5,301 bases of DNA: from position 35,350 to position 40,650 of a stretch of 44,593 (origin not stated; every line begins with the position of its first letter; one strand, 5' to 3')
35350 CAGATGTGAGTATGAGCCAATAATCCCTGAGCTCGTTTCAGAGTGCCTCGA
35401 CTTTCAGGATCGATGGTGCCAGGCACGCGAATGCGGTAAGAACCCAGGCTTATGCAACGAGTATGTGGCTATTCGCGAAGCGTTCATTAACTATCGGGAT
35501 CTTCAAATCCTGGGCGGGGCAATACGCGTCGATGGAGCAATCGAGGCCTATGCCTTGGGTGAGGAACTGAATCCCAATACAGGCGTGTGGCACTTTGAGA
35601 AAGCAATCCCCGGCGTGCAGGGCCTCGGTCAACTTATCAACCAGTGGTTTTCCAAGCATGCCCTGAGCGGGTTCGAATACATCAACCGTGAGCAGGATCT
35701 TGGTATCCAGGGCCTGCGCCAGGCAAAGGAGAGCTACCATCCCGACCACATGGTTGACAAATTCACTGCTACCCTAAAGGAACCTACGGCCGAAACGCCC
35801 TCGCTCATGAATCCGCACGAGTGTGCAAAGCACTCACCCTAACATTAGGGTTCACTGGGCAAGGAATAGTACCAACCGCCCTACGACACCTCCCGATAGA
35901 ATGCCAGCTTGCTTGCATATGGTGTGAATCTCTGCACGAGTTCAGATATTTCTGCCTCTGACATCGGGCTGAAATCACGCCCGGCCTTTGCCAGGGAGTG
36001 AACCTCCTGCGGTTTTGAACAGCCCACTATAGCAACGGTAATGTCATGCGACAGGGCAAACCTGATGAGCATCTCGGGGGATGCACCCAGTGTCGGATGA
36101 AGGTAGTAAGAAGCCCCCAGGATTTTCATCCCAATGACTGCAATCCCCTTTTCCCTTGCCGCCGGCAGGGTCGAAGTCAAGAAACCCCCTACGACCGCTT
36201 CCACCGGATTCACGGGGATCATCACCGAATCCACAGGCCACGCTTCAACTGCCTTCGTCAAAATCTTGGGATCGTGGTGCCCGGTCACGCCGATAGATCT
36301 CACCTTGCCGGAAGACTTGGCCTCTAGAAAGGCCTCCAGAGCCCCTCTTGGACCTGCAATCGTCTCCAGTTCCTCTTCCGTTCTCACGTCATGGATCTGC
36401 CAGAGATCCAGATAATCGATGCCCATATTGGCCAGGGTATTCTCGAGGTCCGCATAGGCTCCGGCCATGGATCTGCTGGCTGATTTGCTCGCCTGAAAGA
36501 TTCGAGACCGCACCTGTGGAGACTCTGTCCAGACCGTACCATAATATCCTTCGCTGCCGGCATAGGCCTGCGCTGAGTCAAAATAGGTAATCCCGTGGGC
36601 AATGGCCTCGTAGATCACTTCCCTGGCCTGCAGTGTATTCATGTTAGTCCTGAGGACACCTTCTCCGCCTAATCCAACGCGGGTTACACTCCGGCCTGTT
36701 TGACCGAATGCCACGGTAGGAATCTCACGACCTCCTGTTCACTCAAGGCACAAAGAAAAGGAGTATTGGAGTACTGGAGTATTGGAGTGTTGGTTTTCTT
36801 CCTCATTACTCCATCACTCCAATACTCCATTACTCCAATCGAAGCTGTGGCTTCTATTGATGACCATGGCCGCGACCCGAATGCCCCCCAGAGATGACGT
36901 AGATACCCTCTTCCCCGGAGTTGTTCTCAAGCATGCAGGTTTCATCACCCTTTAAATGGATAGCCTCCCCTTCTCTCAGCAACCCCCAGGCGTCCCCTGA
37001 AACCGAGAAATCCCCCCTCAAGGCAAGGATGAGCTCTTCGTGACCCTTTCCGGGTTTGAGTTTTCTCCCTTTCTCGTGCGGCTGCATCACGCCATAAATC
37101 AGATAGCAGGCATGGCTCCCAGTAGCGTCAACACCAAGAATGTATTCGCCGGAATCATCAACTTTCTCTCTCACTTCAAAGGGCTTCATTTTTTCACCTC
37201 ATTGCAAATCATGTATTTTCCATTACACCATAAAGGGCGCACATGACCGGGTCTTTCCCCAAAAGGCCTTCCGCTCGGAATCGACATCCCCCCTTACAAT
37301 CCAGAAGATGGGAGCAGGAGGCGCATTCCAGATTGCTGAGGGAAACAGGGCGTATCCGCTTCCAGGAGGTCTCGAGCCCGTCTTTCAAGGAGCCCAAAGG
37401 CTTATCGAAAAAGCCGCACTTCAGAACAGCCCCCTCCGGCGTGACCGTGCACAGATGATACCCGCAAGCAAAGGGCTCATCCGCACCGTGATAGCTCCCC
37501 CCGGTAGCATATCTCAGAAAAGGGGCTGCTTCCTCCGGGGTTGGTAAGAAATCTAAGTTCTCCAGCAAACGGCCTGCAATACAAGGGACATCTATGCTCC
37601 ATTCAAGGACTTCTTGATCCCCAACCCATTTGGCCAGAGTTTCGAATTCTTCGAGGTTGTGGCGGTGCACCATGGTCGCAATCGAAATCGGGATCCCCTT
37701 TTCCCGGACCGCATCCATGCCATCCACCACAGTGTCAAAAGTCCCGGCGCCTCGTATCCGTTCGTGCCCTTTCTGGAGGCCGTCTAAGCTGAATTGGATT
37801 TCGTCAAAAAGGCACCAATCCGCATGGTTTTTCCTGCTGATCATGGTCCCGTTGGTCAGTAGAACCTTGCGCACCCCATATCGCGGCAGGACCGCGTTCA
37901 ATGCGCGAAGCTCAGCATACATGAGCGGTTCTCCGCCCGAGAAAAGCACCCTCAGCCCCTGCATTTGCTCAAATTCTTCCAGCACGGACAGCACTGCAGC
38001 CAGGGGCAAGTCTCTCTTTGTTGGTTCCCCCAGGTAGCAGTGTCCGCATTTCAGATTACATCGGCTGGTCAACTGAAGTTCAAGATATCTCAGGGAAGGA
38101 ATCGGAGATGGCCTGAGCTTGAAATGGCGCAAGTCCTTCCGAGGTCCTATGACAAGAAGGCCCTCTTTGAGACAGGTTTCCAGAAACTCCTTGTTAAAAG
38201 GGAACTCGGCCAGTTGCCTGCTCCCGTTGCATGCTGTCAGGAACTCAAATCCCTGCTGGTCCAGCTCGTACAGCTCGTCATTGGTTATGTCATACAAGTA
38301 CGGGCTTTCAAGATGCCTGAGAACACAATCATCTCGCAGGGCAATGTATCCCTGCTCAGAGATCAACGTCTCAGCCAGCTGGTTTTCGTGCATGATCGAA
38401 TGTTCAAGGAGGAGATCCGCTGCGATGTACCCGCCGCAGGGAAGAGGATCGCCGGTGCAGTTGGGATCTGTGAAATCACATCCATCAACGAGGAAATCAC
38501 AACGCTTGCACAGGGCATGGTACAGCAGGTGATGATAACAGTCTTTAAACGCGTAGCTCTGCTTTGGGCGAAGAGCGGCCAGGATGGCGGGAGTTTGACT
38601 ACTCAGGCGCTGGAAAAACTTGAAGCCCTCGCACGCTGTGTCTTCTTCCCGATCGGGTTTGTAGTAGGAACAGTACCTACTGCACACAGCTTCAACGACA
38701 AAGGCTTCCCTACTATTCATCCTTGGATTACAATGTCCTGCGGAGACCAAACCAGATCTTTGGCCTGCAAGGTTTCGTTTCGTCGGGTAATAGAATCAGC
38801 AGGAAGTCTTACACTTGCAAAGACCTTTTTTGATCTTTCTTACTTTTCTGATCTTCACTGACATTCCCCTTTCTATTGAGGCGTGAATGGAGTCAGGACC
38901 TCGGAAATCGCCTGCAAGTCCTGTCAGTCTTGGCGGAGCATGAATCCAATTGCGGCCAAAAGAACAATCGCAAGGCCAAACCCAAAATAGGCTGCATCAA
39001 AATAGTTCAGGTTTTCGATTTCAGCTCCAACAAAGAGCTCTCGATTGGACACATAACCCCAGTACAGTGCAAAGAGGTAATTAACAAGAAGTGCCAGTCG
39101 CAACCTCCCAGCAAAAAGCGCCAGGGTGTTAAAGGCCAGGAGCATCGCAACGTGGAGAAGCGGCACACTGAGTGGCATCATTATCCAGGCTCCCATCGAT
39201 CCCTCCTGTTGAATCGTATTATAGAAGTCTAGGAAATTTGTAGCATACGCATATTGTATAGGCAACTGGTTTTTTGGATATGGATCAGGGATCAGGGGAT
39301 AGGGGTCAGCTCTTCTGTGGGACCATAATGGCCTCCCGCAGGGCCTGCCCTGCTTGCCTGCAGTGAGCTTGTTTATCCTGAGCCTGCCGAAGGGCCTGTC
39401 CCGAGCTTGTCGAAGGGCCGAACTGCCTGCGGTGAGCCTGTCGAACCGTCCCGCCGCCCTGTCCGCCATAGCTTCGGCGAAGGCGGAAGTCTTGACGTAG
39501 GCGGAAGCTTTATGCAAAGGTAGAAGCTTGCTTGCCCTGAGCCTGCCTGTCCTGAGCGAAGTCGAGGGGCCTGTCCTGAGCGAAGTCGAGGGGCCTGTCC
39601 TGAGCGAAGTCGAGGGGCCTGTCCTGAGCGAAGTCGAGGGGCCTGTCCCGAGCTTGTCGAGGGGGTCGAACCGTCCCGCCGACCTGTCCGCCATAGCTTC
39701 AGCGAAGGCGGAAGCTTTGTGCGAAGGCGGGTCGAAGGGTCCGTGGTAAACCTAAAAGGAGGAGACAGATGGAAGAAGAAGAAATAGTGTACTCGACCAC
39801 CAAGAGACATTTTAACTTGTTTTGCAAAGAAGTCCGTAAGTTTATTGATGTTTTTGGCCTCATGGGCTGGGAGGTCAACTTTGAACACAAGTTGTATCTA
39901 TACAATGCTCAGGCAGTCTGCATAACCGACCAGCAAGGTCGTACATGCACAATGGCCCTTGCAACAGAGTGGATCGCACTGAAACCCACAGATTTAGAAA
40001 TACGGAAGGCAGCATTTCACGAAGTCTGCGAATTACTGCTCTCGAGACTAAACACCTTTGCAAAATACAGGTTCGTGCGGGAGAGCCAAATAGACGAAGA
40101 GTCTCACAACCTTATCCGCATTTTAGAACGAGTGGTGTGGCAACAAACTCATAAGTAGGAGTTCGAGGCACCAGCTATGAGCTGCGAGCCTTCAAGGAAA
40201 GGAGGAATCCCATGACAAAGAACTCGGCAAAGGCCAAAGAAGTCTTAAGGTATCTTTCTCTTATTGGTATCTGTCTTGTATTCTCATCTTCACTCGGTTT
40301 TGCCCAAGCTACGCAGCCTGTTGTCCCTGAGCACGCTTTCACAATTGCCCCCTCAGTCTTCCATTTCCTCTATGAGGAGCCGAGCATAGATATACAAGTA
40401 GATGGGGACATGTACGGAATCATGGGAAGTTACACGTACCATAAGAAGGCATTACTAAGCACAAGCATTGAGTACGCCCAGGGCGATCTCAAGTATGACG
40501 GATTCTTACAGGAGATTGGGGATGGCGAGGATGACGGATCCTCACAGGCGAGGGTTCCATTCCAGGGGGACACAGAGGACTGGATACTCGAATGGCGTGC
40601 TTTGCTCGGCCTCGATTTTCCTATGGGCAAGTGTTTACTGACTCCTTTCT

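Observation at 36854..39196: Uncharacterised RiPP-like cassette: small membrane protein, 22-codon Cys-rich ORF, RRE-containing radical SAM/SPASM enzyme, cupin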

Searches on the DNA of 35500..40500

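Call 68: search_rna_families(source=window, start=35500, end=40500, threshold=evalue, max_evalue=1)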
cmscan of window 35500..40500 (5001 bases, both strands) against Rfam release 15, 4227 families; matches with E-value up to 1: 5.
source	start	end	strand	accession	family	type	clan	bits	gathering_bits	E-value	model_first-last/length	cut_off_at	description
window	36751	36838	-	RF04113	MIR1523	Gene; miRNA;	-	31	96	0.0023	1-92/92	no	MIR1523 microRNA precursor family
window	36757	36838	+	RF03831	mir-627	Gene; miRNA;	-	27.7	86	0.0046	1-87/87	no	mir-627 microRNA precursor family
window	36750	36837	+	RF04113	MIR1523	Gene; miRNA;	-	26.8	96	0.033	1-92/92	no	MIR1523 microRNA precursor family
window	36765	36839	-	RF00254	mir-16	Gene; miRNA;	CL00085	25.2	36.5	0.033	1-82/82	no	mir-16 microRNA precursor family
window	36763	36834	+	RF03778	mir-483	Gene; miRNA;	-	23.2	60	0.63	1-75/75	no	mir-483 microRNA precursor family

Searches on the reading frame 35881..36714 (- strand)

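Call 3: search_protein_families(library=pfam, proteins=[window:35881-36714:-], max_evalue=0.1)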
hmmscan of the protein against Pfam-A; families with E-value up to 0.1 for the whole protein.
window:35881-36714:- (277 aa): 1 family
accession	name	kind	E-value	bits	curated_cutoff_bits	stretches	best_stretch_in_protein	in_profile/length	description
PF00248.27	Aldo_ket_red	-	1e-25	90.9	24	1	13-204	2-197/291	Aldo/keto reductase family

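Call 4: search_protein_families(library=ncbifam, proteins=[window:35881-36714:-], max_evalue=0.1)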
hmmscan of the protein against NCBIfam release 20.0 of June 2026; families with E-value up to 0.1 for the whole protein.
window:35881-36714:- (277 aa): 7 families
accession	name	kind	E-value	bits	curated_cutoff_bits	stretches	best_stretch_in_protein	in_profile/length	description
NF008598.0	PRK11565.1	equivalog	3.6e-07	29.5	425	1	10-151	15-145/275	2,5-didehydrogluconate reductase DkgA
NF008377.0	PRK11172.1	equivalog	1.6e-06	27.5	327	1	30-172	18-154/267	2,5-didehydrogluconate reductase DkgB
NF049922.1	MethglyxlRedYdjG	equivalog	7.3e-05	21.9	550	1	59-145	87-170/326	NADH-dependent methylglyoxal reductase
NF007695.0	PRK10376.1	subfamily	0.00055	19.1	280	0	6-52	13-64/290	oxidoreductase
TIGR01293.1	Kv_beta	subfamily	0.0013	17.9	365.4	1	3-60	6-65/319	voltage-dependent potassium channel subunit beta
NF007388.0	PRK09912.1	subfamily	0.0015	17.5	448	1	26-147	40-171/346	L-glyceraldehyde 3-phosphate reductase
NF007912.0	PRK10625.1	equivalog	0.099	12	415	0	89-143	113-178/346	NADP(H)-dependent aldo-keto reductase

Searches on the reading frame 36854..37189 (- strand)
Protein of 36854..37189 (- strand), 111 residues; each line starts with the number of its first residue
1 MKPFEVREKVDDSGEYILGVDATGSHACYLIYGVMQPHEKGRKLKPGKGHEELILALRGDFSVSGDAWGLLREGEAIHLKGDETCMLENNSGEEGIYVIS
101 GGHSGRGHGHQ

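Call 3: search_protein_families(library=pfam, proteins=[window:36854-37189:-], max_evalue=0.1)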
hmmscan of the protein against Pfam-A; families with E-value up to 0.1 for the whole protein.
window:36854-37189:- (111 aa): 0 families

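Call 4: search_protein_families(library=ncbifam, proteins=[window:36854-37189:-], max_evalue=0.1)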
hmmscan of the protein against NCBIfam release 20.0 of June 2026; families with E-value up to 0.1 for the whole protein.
window:36854-37189:- (111 aa): 0 families

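Call 48: find_homologous_proteins(query=window:36854-37189:-, max_evalue=0.001)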
Query window:36854-37189:- (111 aa): 124 proteins with E <= 0.001 among 132 candidates; the best 120 are listed.
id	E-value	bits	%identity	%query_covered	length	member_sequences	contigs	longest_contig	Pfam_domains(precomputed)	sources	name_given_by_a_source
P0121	5.6e-66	238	94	95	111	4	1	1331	-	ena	-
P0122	4.9e-64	231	93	87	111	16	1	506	-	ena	-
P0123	1.3e-61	224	93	97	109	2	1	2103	-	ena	-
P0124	2.8e-55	203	88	94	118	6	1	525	-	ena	-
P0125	8.2e-52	192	78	97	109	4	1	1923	-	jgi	jgi:hypothetical protein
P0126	1.5e-50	188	78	90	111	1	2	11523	-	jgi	jgi:hypothetical protein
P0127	1.5e-49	185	78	97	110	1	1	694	-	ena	-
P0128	1.0e-44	169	69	97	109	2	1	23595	-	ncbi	-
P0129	4.4e-44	167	69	97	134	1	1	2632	-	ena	-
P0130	4.6e-44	167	72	97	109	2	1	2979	-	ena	-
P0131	8.0e-44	166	70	97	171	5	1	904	-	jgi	jgi:hypothetical protein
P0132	1.2e-42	162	71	97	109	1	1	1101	-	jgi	jgi:hypothetical protein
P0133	2.1e-42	162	70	97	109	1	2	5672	-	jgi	jgi:hypothetical protein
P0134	2.6e-42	161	66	89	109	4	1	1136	-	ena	-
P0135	5.4e-42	160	70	97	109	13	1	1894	-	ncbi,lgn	-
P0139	1.0e-41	159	67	89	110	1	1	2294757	-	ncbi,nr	ncbi:MAG: hypothetical protein JSV21_05325 [Nitrospirota bacterium]|nr:MAG: hypothetical protein JSV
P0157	1.5e-39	152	61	99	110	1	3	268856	-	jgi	jgi:hypothetical protein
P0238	2.0e-24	104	51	88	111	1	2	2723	PF07883.18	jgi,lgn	-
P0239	3.9e-24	103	48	88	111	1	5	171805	-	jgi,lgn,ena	-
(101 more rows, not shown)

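Call 49: find_encoding_contigs(protein=P0139, flank=7000, max_places=1)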
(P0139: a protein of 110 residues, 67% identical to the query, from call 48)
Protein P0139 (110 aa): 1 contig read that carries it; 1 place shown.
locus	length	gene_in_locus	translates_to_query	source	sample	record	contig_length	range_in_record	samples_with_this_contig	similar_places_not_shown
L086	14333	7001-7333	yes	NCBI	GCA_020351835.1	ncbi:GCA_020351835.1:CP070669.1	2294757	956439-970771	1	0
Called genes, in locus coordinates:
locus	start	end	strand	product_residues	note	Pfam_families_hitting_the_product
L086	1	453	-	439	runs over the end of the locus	PF01595:CNNM, PF00571:CBS, PF03471:CorC_HlyC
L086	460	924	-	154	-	-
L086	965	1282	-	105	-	PF07883:Cupin_2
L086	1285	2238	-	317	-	PF12801:Fer4_5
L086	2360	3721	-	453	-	PF00115:COX1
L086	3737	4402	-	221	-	PF13442:Cytochrome_CBB3 (weak), PF22085:NorB_cytochrome_c-like (weak), PF00034:Cytochrom_C, PF13442:Cytochrome_CBB3, PF00034:Cytochrom_C, PF02433:FixO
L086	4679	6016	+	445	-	PF00654:Voltage_CLC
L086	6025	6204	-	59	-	PF13370:Fer4_13 (weak)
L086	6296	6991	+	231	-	PF00117:GATase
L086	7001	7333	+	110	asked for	-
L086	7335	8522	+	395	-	PF12917:YfbR-like, PF13023:HD_3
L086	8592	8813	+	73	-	-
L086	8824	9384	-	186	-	PF14512:TM1586_NiRdase (weak), PF00881:Nitroreductase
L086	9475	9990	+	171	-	PF00657:Lipase_GDSL, PF13472:Lipase_GDSL_2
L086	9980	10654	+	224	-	PF09335:VTT_dom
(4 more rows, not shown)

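Call 50: find_encoding_contigs(protein=P0157, flank=7000, max_places=1)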
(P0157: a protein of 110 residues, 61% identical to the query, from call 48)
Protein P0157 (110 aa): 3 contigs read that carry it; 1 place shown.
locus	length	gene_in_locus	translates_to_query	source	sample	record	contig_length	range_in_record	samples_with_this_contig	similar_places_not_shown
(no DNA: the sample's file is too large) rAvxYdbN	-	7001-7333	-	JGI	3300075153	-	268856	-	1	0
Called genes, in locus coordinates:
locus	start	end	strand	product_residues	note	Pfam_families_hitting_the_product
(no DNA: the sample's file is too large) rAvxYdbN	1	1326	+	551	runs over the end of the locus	PF07603:Lcl_C, PF25390:WD40_RLD, PF13540:RCC1_2, PF00415:RCC1, PF13540:RCC1_2, PF00415:RCC1, PF13540:RCC1_2, PF00415:RCC1, +8 more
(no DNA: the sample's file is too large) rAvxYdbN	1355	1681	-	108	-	-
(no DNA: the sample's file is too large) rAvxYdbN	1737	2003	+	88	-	-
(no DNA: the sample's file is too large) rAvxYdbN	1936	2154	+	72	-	-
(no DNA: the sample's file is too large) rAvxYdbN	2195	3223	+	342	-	PF01731:Arylesterase (faint), PF06739:SBBP (faint), PF22807:TrAA12 (faint), PF25021:TEN_NHL (faint), PF08450:SGL (weak), PF01436:NHL (weak), PF17170:DUF5128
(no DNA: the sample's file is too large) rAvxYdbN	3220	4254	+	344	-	PF08450:SGL (faint), PF17170:DUF5128 (faint), PF06739:SBBP (faint), PF25021:TEN_NHL (faint), PF01436:NHL (weak)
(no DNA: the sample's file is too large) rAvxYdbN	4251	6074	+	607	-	PF02705:K_trans, PF22776:K_trans_C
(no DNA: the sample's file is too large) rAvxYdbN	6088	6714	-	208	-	PF12654:DUF3786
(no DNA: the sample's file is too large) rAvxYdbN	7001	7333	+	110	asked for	-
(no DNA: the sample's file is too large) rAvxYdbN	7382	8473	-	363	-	PF02646:RmuC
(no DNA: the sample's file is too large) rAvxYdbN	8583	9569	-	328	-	PF02445:NadA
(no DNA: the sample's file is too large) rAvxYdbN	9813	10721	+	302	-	PF03193:RsgA_GTPase (faint), PF00009:GTP_EFTU, PF00350:Dynamin_N (faint), PF01926:MMR_HSR1, PF02421:FeoB_N, PF07650:KH_2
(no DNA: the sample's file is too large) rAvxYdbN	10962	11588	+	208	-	PF09335:VTT_dom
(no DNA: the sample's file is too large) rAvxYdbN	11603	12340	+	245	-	PF13483:Lactamase_B_3, PF12706:Lactamase_B_2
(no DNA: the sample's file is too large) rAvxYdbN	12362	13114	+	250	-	PF11967:RecO_N, PF02565:RecO_C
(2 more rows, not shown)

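Call 51: find_encoding_contigs(protein=P0239, flank=7000, max_places=1)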
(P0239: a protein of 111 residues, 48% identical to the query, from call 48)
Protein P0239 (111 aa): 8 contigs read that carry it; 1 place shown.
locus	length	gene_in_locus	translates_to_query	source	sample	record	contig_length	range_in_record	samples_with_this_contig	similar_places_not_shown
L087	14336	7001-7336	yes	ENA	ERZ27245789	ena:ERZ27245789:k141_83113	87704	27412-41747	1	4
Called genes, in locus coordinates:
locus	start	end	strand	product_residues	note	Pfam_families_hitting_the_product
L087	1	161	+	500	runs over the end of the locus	PF07705:CARDB, PF01186:Lysyl_oxidase (faint)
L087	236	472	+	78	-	PF13376:OmdA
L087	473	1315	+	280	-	PF04909:Amidohydro_2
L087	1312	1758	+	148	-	PF07007:LprI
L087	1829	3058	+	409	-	PF04015:DUF362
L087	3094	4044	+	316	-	PF20244:DUF6599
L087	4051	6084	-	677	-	PF26550:Tricorn_2nd, PF26549:Tricorn_N, PF07676:PD40, PF26549:Tricorn_N, PF07676:PD40 (weak), PF20434:BD-FAE (weak), PF07859:Abhydrolase_3 (weak), PF00326:Peptidase_S9, +3 more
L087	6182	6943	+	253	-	PF00106:adh_short, PF08659:KR, PF13561:adh_short_C2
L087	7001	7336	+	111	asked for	-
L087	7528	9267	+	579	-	-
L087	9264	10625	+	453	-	PF00557:Peptidase_M24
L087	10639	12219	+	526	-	-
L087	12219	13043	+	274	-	PF02585:PIG-L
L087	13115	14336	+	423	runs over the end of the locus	PF07690:MFS_1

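Call 59: predict_structure(alignment_id=A5)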
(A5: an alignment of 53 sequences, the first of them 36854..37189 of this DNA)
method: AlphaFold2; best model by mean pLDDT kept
length: 111 residues; sequences in the alignment: 53
mean_pLDDT: 92.4   pTM: 0.84
mean pLDDT of the five models: 92.4, 91.2, 91.1, 91.0, 90.7
residues with pLDDT >= 90: 96; 70-90: 8; 50-70: 2; < 50: 5
segments of 3 or more residues with pLDDT < 50: 107-111
pLDDT, mean of each block of 10 residues (from residue 1): 93 95 90 98 95 97 97 98 97 97 65 36
secondary structure, 60 per line:
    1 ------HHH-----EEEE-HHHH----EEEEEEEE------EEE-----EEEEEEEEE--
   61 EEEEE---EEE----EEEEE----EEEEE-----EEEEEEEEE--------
elements in order: E15-18 H20-23 E28-35 E42-44 E50-58 E61-65 E69-71 E76-80 E85-89 E95-103

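Call 61: fold_search(model_id=the predicted structure, library=pdb)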
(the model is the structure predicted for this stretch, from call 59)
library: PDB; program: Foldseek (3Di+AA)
matches with E <= 10: 1877; with E <= 0.001: 267
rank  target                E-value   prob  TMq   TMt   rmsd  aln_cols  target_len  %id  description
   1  5wse_D                1.3e-06  1.00  0.73  0.75   2.9       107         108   14  Crystal structure of a cupin protein (tm1459) in osmium (Os) substituted form I (released 2017-05-31)
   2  5wsf_C                1.8e-06  1.00  0.71  0.72   2.9       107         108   14  Crystal structure of a cupin protein (tm1459) in osmium (Os)-substituted form II (released 2017-05-31)
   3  6l2e_A                3.5e-06  1.00  0.64  0.61   6.9       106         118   15  Crystal structure of a cupin protein (tm1459, H52A mutant) in copper (Cu) substituted form (released 2020-04-01)
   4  8hjy_A                3.7e-06  1.00  0.64  0.61   6.9       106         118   16  Crystal structure of a cupin protein (tm1459, H52A/H58E/F104W mutant) in copper (Cu) substituted form (released 2023-06-14)
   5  9jew_A                3.7e-06  1.00  0.64  0.61   6.8       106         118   15  Crystal structure of a cupin protein (tm1459, C106V mutant) in iron (Fe) substituted form (released 2025-05-07)
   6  9jew_B                3.9e-06  1.00  0.65  0.63   7.0       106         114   15  Crystal structure of a cupin protein (tm1459, C106V mutant) in iron (Fe) substituted form (released 2025-05-07)
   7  8hjx_A                3.9e-06  1.00  0.65  0.61   6.9       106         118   16  Crystal structure of a cupin protein (tm1459, H52A/H58E mutant) in copper (Cu) substituted form (released 2023-06-14)
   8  8hjx_B                4.6e-06  1.00  0.65  0.63   7.0       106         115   16  Crystal structure of a cupin protein (tm1459, H52A/H58E mutant) in copper (Cu) substituted form (released 2023-06-14)
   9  8hjy_B                4.9e-06  1.00  0.65  0.63   7.0       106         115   16  Crystal structure of a cupin protein (tm1459, H52A/H58E/F104W mutant) in copper (Cu) substituted form (released 2023-06-14)
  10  8zyg_A                5.4e-06  1.00  0.64  0.61   6.9       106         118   15  Crystal structure of a cupin protein (tm1459, I49C-4py/H52A/C106D mutant) in copper (Cu) substituted form (released 2024-09-04)
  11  1v70                  5.7e-06  1.00  0.66  0.69   2.9        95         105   15  Crystal Structure of probable antibiotics synthesis protein from Thermus thermophilus HB8 (released 2004-12-14)
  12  8hjz_A                6.0e-06  1.00  0.64  0.61   6.8       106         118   15  Crystal structure of a cupin protein (tm1459, H52A/H58Q mutant) in copper (Cu) substituted form (released 2023-06-14)
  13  6l2f_A                6.0e-06  1.00  0.64  0.61   6.8       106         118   15  Crystal structure of a cupin protein (tm1459, H54AH58A mutant) in copper (Cu) substituted form (released 2020-04-01)
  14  8zyg_B                6.4e-06  1.00  0.65  0.63   7.0       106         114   15  Crystal structure of a cupin protein (tm1459, I49C-4py/H52A/C106D mutant) in copper (Cu) substituted form (released 2024-09-04)
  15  8zyh_A                6.7e-06  1.00  0.65  0.61   6.9       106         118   15  Crystal structure of a cupin protein (tm1459, I49C-4py/H52A/H54A/C106D mutant) in copper (Cu) substituted form (released 2024-09-04)
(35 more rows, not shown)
